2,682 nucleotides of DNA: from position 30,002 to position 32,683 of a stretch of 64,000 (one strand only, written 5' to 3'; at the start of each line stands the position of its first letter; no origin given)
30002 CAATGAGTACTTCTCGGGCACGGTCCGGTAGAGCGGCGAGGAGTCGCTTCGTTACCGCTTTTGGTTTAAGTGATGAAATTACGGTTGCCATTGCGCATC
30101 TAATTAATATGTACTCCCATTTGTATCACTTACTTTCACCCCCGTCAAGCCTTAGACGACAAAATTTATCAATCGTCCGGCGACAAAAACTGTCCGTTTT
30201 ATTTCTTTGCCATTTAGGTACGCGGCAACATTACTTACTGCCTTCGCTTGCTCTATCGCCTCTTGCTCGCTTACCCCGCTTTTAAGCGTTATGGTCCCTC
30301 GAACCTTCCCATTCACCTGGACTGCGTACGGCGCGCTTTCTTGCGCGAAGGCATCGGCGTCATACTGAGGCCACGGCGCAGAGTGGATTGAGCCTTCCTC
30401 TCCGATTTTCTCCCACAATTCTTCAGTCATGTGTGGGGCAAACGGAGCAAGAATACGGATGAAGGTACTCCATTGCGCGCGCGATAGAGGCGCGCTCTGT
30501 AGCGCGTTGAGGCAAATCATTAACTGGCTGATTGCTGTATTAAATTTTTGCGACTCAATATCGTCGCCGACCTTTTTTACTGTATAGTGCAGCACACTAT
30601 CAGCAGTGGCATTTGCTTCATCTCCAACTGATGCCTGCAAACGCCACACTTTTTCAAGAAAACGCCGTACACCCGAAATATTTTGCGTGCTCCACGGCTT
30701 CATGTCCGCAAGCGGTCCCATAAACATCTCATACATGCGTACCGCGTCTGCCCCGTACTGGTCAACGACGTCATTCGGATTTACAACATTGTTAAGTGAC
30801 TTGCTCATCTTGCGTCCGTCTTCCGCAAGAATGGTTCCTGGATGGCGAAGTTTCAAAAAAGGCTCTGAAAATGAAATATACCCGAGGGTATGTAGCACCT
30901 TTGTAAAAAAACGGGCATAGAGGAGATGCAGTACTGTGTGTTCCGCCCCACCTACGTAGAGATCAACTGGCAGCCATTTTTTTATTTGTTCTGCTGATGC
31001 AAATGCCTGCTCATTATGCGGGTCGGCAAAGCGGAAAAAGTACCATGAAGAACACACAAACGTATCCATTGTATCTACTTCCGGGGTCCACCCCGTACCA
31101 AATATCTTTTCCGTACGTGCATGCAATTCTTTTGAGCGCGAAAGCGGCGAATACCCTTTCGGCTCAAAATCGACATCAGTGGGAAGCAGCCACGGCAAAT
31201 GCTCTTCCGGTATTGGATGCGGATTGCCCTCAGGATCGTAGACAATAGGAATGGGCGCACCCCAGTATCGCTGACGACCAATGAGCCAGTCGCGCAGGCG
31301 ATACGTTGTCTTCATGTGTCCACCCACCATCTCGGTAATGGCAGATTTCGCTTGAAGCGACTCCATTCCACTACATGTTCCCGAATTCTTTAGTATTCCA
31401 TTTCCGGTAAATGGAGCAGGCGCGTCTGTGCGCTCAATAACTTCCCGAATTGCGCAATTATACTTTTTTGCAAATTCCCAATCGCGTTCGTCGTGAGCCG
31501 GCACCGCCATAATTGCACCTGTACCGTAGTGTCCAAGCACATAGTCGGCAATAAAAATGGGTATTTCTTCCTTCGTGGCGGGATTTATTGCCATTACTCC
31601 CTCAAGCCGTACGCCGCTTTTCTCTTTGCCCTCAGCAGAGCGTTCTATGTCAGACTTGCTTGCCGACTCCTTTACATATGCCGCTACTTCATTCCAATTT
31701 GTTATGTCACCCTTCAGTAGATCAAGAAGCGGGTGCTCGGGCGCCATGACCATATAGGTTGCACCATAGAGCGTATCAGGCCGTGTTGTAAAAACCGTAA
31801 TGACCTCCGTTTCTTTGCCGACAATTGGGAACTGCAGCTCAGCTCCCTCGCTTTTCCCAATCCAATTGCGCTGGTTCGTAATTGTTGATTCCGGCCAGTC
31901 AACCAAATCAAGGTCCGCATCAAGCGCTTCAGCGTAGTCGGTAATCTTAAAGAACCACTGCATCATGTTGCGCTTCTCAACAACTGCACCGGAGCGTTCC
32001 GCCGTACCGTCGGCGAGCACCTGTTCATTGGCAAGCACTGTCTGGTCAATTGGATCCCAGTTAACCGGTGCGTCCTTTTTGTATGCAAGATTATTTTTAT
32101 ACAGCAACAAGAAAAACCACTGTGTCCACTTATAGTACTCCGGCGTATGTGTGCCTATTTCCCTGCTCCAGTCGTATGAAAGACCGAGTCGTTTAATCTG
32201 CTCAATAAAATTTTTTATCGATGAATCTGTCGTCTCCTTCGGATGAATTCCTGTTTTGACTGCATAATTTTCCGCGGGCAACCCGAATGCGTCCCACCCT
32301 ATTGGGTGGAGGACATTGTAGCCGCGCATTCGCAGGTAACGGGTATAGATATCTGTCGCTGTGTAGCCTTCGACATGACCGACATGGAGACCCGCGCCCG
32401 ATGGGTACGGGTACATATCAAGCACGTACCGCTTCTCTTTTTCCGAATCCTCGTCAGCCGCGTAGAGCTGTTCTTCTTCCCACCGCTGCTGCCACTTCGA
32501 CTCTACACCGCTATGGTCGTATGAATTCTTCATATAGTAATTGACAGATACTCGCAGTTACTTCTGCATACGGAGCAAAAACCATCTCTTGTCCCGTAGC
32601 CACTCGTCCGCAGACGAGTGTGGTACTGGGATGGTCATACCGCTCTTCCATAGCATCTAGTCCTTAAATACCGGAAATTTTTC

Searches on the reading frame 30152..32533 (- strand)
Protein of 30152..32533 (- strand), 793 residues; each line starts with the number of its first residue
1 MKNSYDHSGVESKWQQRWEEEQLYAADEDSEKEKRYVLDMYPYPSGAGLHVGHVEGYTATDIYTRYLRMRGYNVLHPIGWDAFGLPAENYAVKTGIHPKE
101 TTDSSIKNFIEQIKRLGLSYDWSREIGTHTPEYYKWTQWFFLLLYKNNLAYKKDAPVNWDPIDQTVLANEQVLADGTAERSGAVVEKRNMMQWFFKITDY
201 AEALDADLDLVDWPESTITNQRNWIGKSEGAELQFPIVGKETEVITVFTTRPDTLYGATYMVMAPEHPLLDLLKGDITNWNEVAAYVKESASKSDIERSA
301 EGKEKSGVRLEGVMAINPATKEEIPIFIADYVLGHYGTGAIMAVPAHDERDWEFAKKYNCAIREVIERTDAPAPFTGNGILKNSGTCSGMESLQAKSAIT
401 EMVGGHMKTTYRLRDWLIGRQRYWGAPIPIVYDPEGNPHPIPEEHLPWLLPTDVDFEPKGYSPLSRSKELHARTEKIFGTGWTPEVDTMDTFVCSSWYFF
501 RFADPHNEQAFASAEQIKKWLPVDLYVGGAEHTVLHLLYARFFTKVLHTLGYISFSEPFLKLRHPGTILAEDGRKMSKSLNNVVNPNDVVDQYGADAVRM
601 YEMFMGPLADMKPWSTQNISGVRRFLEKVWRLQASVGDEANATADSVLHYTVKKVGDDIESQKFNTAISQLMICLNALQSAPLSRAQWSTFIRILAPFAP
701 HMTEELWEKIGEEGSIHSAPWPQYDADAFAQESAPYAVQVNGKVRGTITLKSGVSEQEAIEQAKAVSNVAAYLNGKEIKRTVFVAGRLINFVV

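Call 19: search_protein_families(library=pfam, proteins=[window:30152-32533:-], max_evalue=0.00001)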
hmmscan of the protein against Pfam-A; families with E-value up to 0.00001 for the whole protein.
window:30152-32533:- (793 aa): 5 families
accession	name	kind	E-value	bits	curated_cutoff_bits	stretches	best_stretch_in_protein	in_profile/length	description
PF13603.12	tRNA-synt_1_2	-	2.7e-62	210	25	1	222-402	1-183/185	Leucyl-tRNA synthetase, editing domain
PF00133.28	tRNA-synt_1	-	1.7e-47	162.5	22.7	2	13-225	1-225/414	tRNA synthetases class I (I, L, M and V)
PF09334.17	tRNA-synt_1g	-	5.8e-27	94.9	20.1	1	41-172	7-135/391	tRNA synthetases class I (M)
PF08264.19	Anticodon_1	-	9.5e-22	77.9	25.1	1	646-757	6-145/148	Anticodon-binding domain of tRNA ligase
PF01406.26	tRNA-synt_1e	-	3.4e-07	30.4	27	0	564-601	243-279/301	tRNA synthetases class I (C) catalytic domain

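Call 20: find_homologous_proteins(query=window:30152-32533:-, max_evalue=1e-50)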
Query window:30152-32533:- (793 aa): 8000 proteins with E <= 1e-50 among 8000 candidates; the best 120 are listed.
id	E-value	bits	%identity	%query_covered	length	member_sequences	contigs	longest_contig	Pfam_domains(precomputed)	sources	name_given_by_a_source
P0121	0.0e+0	1860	100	100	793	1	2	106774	PF09334.18,PF01406.26,PF08264.20,PF13603.13,PF00133.29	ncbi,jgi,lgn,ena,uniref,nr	ncbi:leucine--tRNA ligase [Candidatus Kaiserbacteria bacterium CG10_big_fil_rev_8_21_14_0_10_49_17]|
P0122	0.0e+0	1568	83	100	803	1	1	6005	PF09334.18,PF01406.26,PF08264.20,PF13603.13,PF00133.29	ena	-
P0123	0.0e+0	1280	68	100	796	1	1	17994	PF09334.18,PF01406.26,PF08264.20,PF13603.13,PF00133.29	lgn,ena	-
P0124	0.0e+0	1266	68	99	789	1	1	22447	PF09334.18,PF01406.26,PF08264.20,PF13603.13,PF00133.29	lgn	-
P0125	0.0e+0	1246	66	99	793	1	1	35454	PF09334.18,PF01406.26,PF08264.20,PF13603.13,PF00133.29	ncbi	-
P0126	0.0e+0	1196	-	-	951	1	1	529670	PF09334.18,PF08264.20,PF13603.13,PF00133.29,PF00293.35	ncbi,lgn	-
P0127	0.0e+0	1188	64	100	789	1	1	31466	PF09334.18,PF08264.20,PF13603.13,PF00133.29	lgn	-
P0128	0.0e+0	1184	63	69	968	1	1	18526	PF09334.18,PF08264.20,PF13603.13,PF12697.14,PF12695.14,PF00133.29,PF00561.27,PF06821.20,PF12146.16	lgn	-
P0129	0.0e+0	1181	63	99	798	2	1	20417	PF09334.18,PF01406.26,PF08264.20,PF13603.13,PF00133.29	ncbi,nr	ncbi:MAG: leucine--tRNA ligase [Candidatus Yanofskybacteria bacterium]|nr:leucine--tRNA ligase [Cand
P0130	0.0e+0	1180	-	-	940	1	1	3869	PF09334.18,PF08264.20,PF13603.13,PF00133.29,PF00293.35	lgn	-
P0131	0.0e+0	1178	-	-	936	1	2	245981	PF09334.18,PF01406.26,PF08264.20,PF13603.13,PF00133.29,PF00293.35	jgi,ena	jgi:leucyl-tRNA synthetase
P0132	0.0e+0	1178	64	100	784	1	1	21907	PF09334.18,PF08264.20,PF13603.13,PF00133.29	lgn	-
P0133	0.0e+0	1178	64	100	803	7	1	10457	PF09334.18,PF08264.20,PF13603.13,PF00133.29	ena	-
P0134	0.0e+0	1177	62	100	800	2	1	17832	PF09334.18,PF01406.26,PF08264.20,PF13603.13,PF00133.29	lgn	-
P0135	0.0e+0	1176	-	-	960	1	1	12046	PF09334.18,PF01406.26,PF08264.20,PF13603.13,PF00133.29,PF00293.35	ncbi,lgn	-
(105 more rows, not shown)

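Call 57: find_encoding_contigs(protein=P0125, flank=10000, max_places=1)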
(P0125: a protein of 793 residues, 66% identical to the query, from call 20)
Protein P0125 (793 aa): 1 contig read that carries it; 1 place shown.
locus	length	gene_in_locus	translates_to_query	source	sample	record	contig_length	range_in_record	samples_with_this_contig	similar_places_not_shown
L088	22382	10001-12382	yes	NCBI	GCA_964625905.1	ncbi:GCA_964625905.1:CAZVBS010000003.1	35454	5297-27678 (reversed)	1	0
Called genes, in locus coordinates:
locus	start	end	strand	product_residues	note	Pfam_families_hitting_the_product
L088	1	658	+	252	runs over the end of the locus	-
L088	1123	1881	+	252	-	PF01936:NYN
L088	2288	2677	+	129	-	-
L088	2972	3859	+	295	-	-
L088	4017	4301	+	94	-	PF12647:RNHCP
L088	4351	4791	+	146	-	-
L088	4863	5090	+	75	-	-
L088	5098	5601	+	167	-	-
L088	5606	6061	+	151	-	-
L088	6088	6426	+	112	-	-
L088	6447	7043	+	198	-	PF02525:Flavodoxin_2, PF03358:FMN_red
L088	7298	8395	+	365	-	PF01926:MMR_HSR1, PF02421:FeoB_N (weak), PF06071:YchF-GTPase_C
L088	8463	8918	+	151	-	-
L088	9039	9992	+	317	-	PF18920:DUF5671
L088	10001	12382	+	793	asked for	PF00133:tRNA-synt_1, PF01406:tRNA-synt_1e (faint), PF09334:tRNA-synt_1g, PF13603:tRNA-synt_1_2, PF00133:tRNA-synt_1, PF08264:Anticodon_1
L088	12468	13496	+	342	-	PF04545:Sigma70_r4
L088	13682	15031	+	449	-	PF26449:DUF8128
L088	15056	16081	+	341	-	PF02618:YceG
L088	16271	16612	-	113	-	-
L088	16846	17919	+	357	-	PF02540:NAD_synthase (faint), PF03054:tRNA_Me_trans, PF20259:tRNA_Me_trans_M, PF20258:tRNA_Me_trans_C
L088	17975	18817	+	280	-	PF03477:ATP-cone, PF04471:Mrr_cat (weak)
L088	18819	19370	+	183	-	PF23951:DUF7282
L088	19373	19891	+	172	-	PF02308:MgtC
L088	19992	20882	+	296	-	PF12705:PDDEXK_1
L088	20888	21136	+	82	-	PF01035:DNA_binding_1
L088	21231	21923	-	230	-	PF03167:UDG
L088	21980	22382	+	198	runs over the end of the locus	PF13328:HD_4, PF01966:HD (weak)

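Call 58: find_encoding_contigs(protein=P0124, flank=10000, max_places=1)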
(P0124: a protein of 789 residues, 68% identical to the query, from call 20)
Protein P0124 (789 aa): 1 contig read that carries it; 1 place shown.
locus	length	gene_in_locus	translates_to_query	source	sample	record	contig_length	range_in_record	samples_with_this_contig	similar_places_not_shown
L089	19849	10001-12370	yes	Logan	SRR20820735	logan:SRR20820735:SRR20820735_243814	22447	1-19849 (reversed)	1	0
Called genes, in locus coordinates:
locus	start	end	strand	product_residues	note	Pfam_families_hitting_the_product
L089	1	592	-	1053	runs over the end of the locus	PF00873:ACR_tran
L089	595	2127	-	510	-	PF25973:BSH_CzcB (weak)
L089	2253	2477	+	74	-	-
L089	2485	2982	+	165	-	-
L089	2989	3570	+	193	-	PF02525:Flavodoxin_2, PF03358:FMN_red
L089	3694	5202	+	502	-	-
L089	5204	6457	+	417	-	PF12704:MacB_PCD, PF02687:FtsX (weak)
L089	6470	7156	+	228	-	PF02463:SMC_N, PF13175:AAA_15 (faint), PF00005:ABC_tran, PF13304:AAA_21 (faint)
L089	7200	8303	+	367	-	PF01926:MMR_HSR1, PF02421:FeoB_N (weak), PF06071:YchF-GTPase_C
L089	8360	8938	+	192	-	-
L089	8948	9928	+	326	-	PF09925:DUF2157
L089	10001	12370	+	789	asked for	PF00133:tRNA-synt_1, PF01406:tRNA-synt_1e (faint), PF09334:tRNA-synt_1g, PF13603:tRNA-synt_1_2, PF00133:tRNA-synt_1, PF08264:Anticodon_1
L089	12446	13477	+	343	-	PF04545:Sigma70_r4, PF05066:HARE-HTH (faint)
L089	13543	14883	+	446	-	PF26449:DUF8128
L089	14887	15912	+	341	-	PF02618:YceG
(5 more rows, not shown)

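Call 59: find_encoding_contigs(protein=P0127, flank=10000, max_places=1)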
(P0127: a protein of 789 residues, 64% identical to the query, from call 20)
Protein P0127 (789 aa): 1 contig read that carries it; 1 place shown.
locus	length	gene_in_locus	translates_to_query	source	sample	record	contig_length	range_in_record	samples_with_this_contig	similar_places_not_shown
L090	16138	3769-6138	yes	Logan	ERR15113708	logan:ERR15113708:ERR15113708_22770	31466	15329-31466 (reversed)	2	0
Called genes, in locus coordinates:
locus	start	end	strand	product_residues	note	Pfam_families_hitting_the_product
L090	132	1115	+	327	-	-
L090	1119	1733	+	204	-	PF02525:Flavodoxin_2, PF03358:FMN_red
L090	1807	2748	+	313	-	PF01926:MMR_HSR1, PF02421:FeoB_N, PF06071:YchF-GTPase_C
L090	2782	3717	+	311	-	PF18920:DUF5671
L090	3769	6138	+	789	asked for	PF00133:tRNA-synt_1, PF09334:tRNA-synt_1g, PF13603:tRNA-synt_1_2, PF00133:tRNA-synt_1, PF08264:Anticodon_1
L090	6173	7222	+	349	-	PF04545:Sigma70_r4, PF05066:HARE-HTH (faint)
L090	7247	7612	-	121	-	-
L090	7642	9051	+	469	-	-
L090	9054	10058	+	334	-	PF02618:YceG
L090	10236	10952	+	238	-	PF01797:Y1_Tnp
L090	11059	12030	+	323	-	PF03054:tRNA_Me_trans, PF20259:tRNA_Me_trans_M, PF20258:tRNA_Me_trans_C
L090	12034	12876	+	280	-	PF03477:ATP-cone (weak), PF04471:Mrr_cat (weak)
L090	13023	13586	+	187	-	-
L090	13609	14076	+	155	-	PF02308:MgtC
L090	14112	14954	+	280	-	PF12705:PDDEXK_1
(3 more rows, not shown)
